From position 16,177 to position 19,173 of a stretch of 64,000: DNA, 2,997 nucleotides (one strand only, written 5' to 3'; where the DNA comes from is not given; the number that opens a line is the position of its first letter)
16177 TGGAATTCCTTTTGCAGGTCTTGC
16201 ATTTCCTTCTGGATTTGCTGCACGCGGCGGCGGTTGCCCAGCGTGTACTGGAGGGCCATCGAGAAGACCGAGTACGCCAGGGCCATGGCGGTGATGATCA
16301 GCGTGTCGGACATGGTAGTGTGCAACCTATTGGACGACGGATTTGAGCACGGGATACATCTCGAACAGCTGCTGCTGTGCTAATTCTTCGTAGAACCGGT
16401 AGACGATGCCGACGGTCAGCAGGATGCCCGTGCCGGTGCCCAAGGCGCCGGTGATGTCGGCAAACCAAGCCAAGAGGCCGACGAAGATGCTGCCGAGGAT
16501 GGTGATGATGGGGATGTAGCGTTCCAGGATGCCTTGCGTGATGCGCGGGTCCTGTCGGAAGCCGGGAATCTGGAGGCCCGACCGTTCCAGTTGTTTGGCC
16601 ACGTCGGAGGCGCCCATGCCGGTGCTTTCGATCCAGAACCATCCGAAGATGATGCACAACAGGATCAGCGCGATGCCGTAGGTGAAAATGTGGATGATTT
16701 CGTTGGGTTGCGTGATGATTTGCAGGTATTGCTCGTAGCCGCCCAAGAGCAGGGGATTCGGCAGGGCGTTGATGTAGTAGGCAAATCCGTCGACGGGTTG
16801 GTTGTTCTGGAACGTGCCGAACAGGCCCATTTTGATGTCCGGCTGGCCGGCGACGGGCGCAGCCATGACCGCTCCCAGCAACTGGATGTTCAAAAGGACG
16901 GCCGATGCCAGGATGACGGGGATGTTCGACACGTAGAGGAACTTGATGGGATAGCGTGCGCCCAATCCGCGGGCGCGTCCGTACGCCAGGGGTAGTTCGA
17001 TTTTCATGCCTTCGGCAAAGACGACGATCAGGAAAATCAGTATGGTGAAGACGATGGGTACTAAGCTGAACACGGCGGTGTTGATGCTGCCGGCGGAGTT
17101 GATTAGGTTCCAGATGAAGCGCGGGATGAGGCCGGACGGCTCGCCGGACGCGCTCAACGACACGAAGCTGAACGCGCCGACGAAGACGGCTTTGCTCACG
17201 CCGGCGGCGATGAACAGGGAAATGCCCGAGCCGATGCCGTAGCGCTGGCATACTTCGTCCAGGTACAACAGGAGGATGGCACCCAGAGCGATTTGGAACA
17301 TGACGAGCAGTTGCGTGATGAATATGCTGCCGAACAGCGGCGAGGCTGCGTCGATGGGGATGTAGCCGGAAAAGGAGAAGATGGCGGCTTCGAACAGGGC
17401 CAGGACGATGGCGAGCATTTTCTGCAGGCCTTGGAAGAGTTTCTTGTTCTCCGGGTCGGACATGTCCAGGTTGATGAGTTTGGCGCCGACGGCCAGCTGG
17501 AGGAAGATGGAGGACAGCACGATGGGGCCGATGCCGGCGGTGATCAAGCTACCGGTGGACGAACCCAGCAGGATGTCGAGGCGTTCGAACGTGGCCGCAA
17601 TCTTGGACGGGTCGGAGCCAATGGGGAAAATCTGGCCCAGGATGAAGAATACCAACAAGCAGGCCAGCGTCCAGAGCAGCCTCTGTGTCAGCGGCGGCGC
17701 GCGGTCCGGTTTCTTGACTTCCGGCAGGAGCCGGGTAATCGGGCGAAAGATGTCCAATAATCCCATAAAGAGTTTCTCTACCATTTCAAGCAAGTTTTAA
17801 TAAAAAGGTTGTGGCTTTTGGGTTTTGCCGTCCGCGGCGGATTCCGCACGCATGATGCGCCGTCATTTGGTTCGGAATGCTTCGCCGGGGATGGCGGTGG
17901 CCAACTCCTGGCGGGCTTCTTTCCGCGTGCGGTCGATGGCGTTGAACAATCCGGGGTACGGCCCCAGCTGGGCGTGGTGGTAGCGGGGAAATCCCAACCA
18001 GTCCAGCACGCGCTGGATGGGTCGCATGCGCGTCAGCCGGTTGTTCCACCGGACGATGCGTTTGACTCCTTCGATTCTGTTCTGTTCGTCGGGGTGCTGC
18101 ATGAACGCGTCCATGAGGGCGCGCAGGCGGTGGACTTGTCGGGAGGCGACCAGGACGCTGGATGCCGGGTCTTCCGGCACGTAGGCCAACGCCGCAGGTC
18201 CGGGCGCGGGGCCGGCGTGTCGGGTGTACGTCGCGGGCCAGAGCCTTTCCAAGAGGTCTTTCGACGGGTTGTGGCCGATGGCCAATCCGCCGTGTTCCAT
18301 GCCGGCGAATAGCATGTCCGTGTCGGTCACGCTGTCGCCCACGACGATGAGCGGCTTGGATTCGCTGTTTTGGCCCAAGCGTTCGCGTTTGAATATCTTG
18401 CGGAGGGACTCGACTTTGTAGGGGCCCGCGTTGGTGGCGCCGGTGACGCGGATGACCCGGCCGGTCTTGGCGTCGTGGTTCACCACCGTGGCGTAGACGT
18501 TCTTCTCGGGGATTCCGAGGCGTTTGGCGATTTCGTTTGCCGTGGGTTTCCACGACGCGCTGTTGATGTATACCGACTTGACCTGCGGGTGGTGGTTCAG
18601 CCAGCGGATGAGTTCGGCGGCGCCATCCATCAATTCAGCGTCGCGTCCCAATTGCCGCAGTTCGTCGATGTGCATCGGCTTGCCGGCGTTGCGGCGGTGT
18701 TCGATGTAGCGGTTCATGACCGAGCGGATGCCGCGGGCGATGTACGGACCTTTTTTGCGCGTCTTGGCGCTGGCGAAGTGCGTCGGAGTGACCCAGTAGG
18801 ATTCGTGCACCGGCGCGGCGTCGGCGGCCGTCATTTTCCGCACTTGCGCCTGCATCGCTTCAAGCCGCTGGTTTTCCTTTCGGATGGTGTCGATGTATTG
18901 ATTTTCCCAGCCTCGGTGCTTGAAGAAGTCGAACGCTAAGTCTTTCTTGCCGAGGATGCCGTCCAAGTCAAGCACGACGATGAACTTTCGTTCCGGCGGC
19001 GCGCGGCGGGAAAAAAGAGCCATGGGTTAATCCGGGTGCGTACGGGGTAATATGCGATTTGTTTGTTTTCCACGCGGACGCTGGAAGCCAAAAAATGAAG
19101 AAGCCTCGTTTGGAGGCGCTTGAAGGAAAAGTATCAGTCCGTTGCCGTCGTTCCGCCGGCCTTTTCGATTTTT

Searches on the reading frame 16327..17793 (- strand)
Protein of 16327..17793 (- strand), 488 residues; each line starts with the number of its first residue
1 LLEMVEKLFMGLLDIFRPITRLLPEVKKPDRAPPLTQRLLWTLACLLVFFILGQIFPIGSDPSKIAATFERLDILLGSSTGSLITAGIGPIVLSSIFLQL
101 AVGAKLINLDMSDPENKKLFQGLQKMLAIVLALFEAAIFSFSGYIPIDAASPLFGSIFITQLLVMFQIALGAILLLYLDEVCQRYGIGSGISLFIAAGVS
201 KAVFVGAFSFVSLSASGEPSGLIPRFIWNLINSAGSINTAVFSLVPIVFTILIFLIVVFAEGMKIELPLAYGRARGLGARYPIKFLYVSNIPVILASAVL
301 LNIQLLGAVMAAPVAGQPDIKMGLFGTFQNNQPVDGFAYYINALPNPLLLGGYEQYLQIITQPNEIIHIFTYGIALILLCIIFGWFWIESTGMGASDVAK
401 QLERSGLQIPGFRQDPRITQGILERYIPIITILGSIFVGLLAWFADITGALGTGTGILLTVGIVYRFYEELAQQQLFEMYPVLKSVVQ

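Call 75: search_protein_families(library=pfam, proteins=[window:16327-17793:-], max_evalue=0.001)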
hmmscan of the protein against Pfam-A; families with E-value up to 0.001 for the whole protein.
window:16327-17793:- (488 aa): 1 family
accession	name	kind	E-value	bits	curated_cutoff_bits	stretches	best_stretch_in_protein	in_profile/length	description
PF00344.25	SecY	-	1.1e-63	215.9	32.2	1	82-468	1-306/306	SecY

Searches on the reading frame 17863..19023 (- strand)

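Call 76: search_protein_families(library=pfam, proteins=[window:17863-19023:-], max_evalue=0.001)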
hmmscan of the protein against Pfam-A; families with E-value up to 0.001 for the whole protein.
window:17863-19023:- (386 aa): 2 families
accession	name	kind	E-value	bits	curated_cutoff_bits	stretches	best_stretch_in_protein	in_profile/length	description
PF12710.13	HAD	-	2.3e-09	38.4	27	1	92-238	47-188/189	haloacid dehalogenase-like hydrolase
PF00702.32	Hydrolase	-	0.00014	22.8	26.4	1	78-238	52-187/191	haloacid dehalogenase-like hydrolase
